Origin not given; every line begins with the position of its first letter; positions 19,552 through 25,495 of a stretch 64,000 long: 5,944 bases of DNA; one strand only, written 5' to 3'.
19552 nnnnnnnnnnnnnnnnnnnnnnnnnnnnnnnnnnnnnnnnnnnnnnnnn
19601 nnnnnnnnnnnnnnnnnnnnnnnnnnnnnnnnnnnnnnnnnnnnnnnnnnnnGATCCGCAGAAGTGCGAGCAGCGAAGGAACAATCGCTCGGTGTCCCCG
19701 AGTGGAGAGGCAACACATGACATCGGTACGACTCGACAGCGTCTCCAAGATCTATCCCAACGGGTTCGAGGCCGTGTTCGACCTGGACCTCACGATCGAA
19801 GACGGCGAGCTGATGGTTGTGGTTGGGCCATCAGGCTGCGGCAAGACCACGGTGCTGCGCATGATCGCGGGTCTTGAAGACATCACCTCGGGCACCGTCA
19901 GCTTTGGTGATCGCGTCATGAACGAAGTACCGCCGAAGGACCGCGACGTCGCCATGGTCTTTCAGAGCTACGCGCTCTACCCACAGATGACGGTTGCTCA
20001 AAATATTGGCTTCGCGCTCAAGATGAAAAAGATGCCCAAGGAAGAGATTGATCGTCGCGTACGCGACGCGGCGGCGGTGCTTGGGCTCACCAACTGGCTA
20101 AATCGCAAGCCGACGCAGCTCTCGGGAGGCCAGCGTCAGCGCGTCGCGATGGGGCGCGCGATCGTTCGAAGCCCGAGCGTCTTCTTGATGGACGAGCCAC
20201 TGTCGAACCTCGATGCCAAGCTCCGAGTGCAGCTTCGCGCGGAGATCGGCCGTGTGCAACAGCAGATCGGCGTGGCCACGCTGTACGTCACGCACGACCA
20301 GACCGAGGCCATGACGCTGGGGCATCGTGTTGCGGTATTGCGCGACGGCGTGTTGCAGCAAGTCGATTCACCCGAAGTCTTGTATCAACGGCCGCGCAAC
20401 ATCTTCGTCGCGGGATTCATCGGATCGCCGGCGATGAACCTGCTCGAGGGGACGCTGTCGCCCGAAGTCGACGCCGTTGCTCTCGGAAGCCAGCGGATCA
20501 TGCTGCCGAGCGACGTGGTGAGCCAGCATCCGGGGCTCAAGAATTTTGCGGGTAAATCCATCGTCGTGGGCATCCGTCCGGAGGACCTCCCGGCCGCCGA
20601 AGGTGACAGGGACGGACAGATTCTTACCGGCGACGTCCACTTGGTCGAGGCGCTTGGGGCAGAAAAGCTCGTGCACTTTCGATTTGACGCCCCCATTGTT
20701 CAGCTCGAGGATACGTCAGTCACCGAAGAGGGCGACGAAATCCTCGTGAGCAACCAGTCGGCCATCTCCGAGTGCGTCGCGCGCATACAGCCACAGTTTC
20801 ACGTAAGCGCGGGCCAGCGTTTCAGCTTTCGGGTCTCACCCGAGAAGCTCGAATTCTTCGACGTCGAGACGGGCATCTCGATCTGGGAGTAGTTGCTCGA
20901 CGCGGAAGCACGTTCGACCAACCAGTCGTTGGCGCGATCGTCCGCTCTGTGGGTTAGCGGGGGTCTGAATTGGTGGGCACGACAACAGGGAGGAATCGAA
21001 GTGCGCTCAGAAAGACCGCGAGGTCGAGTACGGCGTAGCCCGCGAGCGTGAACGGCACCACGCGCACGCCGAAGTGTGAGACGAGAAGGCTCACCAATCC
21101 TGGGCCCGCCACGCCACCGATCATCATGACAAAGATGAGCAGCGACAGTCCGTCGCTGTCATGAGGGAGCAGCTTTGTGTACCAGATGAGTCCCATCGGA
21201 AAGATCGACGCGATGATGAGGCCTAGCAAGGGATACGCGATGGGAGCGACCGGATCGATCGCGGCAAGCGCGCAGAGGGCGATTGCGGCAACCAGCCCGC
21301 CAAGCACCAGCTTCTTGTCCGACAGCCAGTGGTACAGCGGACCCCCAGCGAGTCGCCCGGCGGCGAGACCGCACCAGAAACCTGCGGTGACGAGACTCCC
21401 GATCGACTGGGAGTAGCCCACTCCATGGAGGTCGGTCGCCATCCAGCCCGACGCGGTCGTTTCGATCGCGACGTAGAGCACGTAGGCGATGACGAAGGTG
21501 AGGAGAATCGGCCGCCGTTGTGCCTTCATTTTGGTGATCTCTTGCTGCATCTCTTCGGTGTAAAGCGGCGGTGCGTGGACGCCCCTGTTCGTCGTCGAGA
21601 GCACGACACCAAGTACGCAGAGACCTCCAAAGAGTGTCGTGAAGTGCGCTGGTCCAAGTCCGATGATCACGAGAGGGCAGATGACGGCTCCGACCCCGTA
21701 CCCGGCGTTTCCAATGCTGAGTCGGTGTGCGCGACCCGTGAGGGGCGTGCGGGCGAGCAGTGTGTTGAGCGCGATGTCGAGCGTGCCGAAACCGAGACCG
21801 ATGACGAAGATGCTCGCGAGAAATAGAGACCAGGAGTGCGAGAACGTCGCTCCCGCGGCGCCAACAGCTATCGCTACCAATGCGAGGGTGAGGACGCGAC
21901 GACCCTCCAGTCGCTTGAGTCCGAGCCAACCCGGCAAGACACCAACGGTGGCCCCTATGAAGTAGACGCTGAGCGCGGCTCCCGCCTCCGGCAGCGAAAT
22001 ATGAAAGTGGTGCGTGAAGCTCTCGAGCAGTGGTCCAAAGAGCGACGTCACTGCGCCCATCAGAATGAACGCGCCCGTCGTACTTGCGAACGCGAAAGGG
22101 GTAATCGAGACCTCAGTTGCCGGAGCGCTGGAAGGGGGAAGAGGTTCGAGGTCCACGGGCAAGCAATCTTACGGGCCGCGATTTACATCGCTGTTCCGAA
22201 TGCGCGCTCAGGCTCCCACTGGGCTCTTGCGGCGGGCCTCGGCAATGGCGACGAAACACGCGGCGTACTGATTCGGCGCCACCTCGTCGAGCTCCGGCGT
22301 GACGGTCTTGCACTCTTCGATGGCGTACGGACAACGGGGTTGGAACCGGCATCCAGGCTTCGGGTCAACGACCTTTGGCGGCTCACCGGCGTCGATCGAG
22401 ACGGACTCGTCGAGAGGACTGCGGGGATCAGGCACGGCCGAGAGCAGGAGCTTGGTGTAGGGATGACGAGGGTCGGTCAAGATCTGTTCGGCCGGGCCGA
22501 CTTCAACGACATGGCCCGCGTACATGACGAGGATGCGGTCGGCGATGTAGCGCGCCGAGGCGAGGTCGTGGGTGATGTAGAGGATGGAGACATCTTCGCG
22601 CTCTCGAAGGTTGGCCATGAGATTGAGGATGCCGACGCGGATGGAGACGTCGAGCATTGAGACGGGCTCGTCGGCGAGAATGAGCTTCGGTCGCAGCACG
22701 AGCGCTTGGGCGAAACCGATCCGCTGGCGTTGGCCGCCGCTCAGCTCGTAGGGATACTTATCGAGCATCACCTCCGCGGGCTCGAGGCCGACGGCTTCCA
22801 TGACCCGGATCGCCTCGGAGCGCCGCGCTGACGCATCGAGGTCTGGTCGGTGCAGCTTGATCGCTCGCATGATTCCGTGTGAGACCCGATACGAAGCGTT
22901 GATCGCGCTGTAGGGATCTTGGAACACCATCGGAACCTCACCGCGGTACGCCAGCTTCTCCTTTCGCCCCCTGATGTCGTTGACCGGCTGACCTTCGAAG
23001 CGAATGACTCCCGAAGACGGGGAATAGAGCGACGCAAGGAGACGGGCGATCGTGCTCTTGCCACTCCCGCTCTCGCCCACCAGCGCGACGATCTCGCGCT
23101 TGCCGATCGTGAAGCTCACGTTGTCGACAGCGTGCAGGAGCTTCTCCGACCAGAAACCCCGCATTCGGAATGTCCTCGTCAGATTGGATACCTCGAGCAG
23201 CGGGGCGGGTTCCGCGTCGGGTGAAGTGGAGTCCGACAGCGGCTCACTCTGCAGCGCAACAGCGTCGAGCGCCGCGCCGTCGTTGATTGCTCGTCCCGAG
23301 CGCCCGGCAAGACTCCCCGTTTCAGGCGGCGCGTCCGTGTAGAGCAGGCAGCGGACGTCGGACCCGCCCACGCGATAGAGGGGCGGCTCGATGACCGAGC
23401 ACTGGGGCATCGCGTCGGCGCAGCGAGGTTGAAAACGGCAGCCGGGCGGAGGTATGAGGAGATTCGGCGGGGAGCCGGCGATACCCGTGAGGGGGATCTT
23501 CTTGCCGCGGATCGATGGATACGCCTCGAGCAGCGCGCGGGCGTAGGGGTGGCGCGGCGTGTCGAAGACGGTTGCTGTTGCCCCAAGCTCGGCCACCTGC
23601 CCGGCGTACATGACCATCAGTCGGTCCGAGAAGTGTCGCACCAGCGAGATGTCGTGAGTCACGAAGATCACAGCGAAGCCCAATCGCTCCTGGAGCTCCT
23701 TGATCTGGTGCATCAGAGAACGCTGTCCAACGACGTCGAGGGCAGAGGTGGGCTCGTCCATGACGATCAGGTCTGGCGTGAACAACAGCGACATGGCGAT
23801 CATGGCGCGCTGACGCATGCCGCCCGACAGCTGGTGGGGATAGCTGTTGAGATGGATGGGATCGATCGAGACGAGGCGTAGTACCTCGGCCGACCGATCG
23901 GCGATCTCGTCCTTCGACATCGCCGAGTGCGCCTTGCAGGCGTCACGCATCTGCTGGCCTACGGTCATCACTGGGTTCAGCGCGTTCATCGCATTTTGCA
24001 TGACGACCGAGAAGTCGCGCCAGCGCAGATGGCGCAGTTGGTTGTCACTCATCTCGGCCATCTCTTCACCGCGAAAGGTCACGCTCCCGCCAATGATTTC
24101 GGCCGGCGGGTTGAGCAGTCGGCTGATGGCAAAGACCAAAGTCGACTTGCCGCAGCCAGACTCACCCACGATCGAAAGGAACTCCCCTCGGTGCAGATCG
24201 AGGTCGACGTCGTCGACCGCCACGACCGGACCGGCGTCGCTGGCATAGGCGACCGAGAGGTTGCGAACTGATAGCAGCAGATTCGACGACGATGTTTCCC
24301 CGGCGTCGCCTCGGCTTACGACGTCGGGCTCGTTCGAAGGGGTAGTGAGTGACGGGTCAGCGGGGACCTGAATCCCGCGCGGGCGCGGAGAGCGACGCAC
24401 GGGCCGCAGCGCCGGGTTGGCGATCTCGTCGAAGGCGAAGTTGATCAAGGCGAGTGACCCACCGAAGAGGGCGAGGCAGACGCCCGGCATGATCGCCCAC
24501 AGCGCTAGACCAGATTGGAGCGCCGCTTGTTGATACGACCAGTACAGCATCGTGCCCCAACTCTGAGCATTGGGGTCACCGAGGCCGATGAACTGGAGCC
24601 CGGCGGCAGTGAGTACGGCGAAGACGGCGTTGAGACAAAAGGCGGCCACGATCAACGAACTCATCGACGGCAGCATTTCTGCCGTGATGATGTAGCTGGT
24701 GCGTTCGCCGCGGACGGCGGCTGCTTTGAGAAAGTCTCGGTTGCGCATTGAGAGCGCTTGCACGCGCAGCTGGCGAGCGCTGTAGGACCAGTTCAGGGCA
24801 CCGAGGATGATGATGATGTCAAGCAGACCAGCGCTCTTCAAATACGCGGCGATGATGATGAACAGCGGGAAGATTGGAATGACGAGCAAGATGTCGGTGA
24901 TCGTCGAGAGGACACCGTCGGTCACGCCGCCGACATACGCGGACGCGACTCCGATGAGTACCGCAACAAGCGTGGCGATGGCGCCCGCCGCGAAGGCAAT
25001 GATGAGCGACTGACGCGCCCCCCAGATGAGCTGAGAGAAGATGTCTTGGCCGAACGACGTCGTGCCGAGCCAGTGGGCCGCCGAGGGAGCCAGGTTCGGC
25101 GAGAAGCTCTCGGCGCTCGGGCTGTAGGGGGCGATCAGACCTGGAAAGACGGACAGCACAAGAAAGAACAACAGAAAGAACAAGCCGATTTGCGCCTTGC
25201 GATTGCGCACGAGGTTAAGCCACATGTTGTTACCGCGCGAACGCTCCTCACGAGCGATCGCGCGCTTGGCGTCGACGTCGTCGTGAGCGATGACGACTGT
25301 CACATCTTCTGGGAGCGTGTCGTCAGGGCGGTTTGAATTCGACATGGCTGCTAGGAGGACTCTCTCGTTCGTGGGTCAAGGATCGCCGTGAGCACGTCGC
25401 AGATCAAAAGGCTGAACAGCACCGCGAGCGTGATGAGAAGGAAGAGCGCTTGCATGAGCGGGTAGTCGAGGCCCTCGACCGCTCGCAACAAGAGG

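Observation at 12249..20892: Complete alpha-1,6-glucan import and breakdown operon: ROK - GH15 - ABC - cytoplasmic GH66 - ATPase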

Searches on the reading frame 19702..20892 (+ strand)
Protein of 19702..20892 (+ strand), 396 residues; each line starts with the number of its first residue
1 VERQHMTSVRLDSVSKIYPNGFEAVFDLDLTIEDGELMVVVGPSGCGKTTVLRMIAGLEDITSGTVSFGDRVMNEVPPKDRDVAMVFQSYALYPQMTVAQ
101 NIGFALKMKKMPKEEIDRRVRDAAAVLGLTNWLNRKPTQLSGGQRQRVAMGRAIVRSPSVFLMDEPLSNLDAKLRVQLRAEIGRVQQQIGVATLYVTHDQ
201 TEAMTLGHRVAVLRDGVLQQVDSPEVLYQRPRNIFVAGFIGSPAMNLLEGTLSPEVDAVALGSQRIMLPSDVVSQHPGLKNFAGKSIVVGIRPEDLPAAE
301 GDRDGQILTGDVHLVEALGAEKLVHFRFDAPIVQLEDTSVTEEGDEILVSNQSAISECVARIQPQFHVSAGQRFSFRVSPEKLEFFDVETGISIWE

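Call 3: search_protein_families(library=pfam, proteins=[window:19702-20892:+])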
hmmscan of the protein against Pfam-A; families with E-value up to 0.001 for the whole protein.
window:19702-20892:+ (396 aa): 5 families
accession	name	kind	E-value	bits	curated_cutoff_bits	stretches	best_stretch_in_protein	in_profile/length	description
PF00005.33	ABC_tran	-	2e-32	113.1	25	1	27-167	3-136/137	ABC transporter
PF17912.7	OB_MalK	-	6.1e-12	46.7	27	1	241-296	1-53/53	MalK OB fold domain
PF02463.25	SMC_N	-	0.00014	21.8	40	1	35-204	24-205/220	RecF/RecN/SMC N terminal domain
PF13304.12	AAA_21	-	0.00017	22.2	27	0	37-61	1-25/304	AAA domain, putative AbiEii toxin, Type IV TA system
PF13401.12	AAA_22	-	0.0005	20.8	27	1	35-69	5-33/130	AAA domain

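Call 4: search_protein_families(library=ncbifam, proteins=[window:19702-20892:+])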
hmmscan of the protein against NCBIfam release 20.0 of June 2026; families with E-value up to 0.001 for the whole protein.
window:19702-20892:+ (396 aa): 183 families (the best 25 are shown)
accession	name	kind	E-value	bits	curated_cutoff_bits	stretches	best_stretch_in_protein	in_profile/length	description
NF008653.0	PRK11650.1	subfamily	2e-133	444.9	432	1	6-391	1-352/357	sn-glycerol-3-phosphate ABC transporter ATP-binding protein UgpC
NF008233.0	PRK11000.1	equivalog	3.3e-111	371.7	568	1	6-347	1-341/369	maltose/maltodextrin ABC transporter ATP-binding protein MalK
NF006987.0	PRK09452.1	equivalog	9.4e-96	320.8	482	1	4-300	13-303/378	spermidine/putrescine ABC transporter ATP-binding protein PotA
TIGR03265.1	PhnT2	equivalog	2.8e-94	316.2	457.7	1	9-329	5-313/353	putative 2-aminoethylphosphonate ABC transporter ATP-binding protein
NF040933.2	ABC_arch_GlcV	equivalog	8e-94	314.4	450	1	8-318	2-313/357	glucose ABC transporter ATP-binding protein GlcV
TIGR01187.1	potA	subfamily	2.2e-89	299.7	355.6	1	41-329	2-287/325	polyamine ABC transporter ATP-binding protein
NF043075.1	MMSYN1_0197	equivalog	2.6e-81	273.2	550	1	10-347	4-327/341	spermidine/putrescine ABC transporter ATP-binding protein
NF008513.0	PRK11432.1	equivalog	9.2e-78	261.6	496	1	9-302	7-289/351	ferric ABC transporter ATP-binding protein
TIGR03258.1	PhnT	equivalog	8.5e-75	252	499.15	1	5-319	5-314/359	2-aminoethylphosphonate ABC transport system ATP-binding subunit PhnT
NF008621.0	PRK11607.1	equivalog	1.7e-74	250.9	613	1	14-329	25-337/377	putrescine ABC transporter ATP-binding subunit PotG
NF040840.2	tungstate_WtpC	equivalog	3.1e-72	243.7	440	1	10-296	3-276/347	tungstate ABC transporter ATP-binding protein WtpC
TIGR00968.1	3a0106s01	subfamily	2.3e-71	240.1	342.75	1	11-242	3-233/237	sulfate ABC transporter ATP-binding protein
NF008105.0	PRK10851.1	equivalog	8.2e-62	209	502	1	8-266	2-259/362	sulfate/thiosulfate ABC transporter ATP-binding protein CysA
TIGR01186.1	proV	subfamily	3.9e-57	194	326.6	1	23-242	7-232/363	betaine/proline/choline family ABC transporter ATP-binding protein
TIGR03415.1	ABC_choXWV_ATP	equivalog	2.5e-53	181.4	483.75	1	25-242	40-267/382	choline ABC transporter ATP-binding protein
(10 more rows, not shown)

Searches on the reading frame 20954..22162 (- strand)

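Call 3: search_protein_families(library=pfam, proteins=[window:20954-22162:-])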
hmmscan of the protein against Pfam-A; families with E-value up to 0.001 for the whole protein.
window:20954-22162:- (402 aa): 1 family
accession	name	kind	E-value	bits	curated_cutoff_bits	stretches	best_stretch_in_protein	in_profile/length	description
PF07690.21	MFS_1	-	1.4e-26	93.7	33.4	2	31-329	4-320/347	Major Facilitator Superfamily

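Call 4: search_protein_families(library=ncbifam, proteins=[window:20954-22162:-])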
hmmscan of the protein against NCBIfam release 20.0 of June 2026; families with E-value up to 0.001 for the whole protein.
window:20954-22162:- (402 aa): 5 families
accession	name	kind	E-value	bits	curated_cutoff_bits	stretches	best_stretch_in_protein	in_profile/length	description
NF002982.0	PRK03699.1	equivalog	1.9e-07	30.5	221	1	31-380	16-374/395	MFS transporter TsgA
TIGR00895.1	2A0115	subfamily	3.6e-07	29.5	418.55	1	35-165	29-160/398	aromatic acid/H+ symport family MFS transporter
NF007524.0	PRK10133.1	equivalog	1.2e-05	24.4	427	1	19-162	24-169/438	L-fucose:H+ symporter permease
TIGR00885.1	fucP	equivalog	3.4e-05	23.2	280.4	1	25-162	5-146/410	L-fucose:H+ symporter permease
NF002962.0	PRK03633.1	equivalog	0.00062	19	361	1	40-383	23-367/382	MFS transporter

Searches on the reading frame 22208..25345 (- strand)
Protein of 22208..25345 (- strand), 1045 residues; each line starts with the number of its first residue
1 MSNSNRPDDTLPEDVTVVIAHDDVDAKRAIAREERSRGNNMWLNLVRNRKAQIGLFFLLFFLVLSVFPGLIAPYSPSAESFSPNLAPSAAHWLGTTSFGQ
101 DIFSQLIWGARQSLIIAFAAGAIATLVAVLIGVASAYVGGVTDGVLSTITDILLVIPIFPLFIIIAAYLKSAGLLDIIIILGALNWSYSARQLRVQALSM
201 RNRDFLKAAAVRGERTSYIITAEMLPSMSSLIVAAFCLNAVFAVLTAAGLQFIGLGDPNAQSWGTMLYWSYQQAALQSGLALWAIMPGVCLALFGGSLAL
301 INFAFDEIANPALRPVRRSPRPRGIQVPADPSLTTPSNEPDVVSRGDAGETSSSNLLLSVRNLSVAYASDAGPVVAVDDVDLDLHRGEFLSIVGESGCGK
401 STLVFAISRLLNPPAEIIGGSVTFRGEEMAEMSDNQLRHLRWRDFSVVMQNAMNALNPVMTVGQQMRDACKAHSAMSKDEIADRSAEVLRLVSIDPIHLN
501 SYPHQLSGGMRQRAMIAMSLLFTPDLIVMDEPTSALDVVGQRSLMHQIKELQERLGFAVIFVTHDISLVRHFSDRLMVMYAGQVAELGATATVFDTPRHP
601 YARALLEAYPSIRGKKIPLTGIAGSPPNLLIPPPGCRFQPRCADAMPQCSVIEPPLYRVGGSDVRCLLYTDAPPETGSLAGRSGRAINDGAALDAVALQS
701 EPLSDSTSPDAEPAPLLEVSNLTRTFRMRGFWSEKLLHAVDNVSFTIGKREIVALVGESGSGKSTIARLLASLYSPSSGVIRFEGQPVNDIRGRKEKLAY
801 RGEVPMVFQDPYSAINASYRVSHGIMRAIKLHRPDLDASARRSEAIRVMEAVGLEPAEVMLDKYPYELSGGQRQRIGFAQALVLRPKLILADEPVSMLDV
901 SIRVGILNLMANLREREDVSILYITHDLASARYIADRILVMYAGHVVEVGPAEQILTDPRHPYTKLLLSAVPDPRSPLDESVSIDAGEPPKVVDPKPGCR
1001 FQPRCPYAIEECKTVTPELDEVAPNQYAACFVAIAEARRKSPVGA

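Call 3: search_protein_families(library=pfam, proteins=[window:22208-25345:-])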
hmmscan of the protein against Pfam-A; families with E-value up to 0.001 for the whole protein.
window:22208-25345:- (1045 aa): 22 families
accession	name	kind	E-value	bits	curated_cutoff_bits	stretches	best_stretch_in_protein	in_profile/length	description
PF00005.33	ABC_tran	-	1.6e-60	204.1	25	2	741-895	2-136/137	ABC transporter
PF08352.17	oligo_HPY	-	4.8e-41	139.4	27.1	2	947-1012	1-65/65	Oligopeptide/dipeptide transporter, C-terminal region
PF00528.27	BPD_transp_1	-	8.4e-17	61.9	26.4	1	128-295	1-168/184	Binding-protein-dependent transport system inner membrane component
PF13304.12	AAA_21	-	7.3e-16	59.5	27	1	503-569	235-303/304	AAA domain, putative AbiEii toxin, Type IV TA system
PF13555.12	AAA_29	-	7.2e-11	42.1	27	1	379-415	14-50/61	P-loop containing region of AAA domain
PF02463.25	SMC_N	-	1.9e-10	41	40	1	388-566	25-201/220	RecF/RecN/SMC N terminal domain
PF13191.12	AAA_16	-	4.3e-09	37.5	32.6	0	731-788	7-61/167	AAA ATPase domain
PF13401.12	AAA_22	-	2.7e-08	34.6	27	0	750-784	5-40/130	AAA domain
PF12911.12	OppC_N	-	6.9e-08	32.7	23.9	1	39-86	4-52/53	N-terminal TM domain of oligopeptide transport permease C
PF07728.20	AAA_5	-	1.3e-06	28.9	22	0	753-776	2-25/139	AAA domain (dynein-related subfamily)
PF03193.22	RsgA_GTPase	-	1.1e-05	25.8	30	0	740-772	97-128/174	RsgA GTPase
PF20720.3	nSTAND3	-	1.8e-05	24.9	27.2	0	747-775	14-42/155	Novel STAND NTPase 3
PF20703.3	nSTAND1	-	2.3e-05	24.6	27.1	0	383-406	29-52/379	Novel STAND NTPase 1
PF13481.12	AAA_25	-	2.7e-05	24.3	27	0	747-774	30-57/195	AAA domain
PF13476.12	AAA_23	-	2.9e-05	25.3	27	0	378-408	11-40/201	AAA domain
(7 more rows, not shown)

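Call 4: search_protein_families(library=ncbifam, proteins=[window:22208-25345:-])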
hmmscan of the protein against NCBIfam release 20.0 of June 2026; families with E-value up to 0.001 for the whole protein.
window:22208-25345:- (1045 aa): 209 families (the best 25 are shown)
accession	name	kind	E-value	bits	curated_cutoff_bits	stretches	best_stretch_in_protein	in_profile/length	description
NF008453.0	PRK11308.1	subfamily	1.9e-165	550.1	408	2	711-1033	7-326/334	dipeptide ABC transporter ATP-binding protein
NF007010.1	PRK09473.1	subfamily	5.7e-153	508.3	575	2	357-665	1-309/318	oligopeptide ABC transporter ATP-binding protein OppD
NF011659.0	PRK15079.1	equivalog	3.5e-152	505.9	540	2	716-1031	11-329/334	murein tripeptide/oligopeptide ABC transporter ATP binding protein OppF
NF008246.0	PRK11022.1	equivalog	1.2e-149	497.8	541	2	357-668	3-316/326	dipeptide ABC transporter ATP-binding protein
NF043071.1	DppF_dipep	equivalog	4.8e-142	473.2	660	2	712-1032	9-326/331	dipeptide ABC transporter ATP-binding subunit DppF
NF043079.1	MMSYN1_0167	equivalog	1.3e-131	440.2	740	4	434-660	297-525/561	oligopeptide ABC transporter ATP-binding protein OppD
NF007613.0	PRK10261.1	equivalog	3.4e-131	438.6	1077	2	354-612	9-275/623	glutathione ABC transporter ATP-binding protein GsiA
NF011713.0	PRK15134.1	equivalog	2.9e-127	425.5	834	2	355-614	3-265/529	microcin C ABC transporter ATP-binding protein YejF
NF047576.1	opine_ATP_CntF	equivalog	1e-123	411.7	385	2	357-610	2-254/264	staphylopine uptake ABC transporter ATP-binding protein CntF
NF047578.1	opine_ATP_CntD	equivalog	1.5e-123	411.3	380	2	357-609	2-253/266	staphylopine uptake ABC transporter ATP-binding protein CntD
TIGR02769.1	nickel_nikE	equivalog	1.2e-118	395.4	332.55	2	716-972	2-254/265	nickel import ATP-binding protein NikE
TIGR02770.1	nickel_nikD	equivalog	1.9e-116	387.4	318.7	2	377-608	2-228/230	nickel import ATP-binding protein NikD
NF007739.0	PRK10419.1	subfamily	2.1e-113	378.3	354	2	716-972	3-255/268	nickel ABC transporter ATP-binding protein NikE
NF043078.1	MMSYN1_0168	equivalog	1.6e-112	377.3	800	4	845-976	473-602/649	oligopeptide ABC transporter ATP-binding protein OppF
NF011692.0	PRK15112.1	equivalog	1.2e-99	333.3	452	2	716-969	5-252/269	putrescine export ABC transporter ATP-binding protein SapF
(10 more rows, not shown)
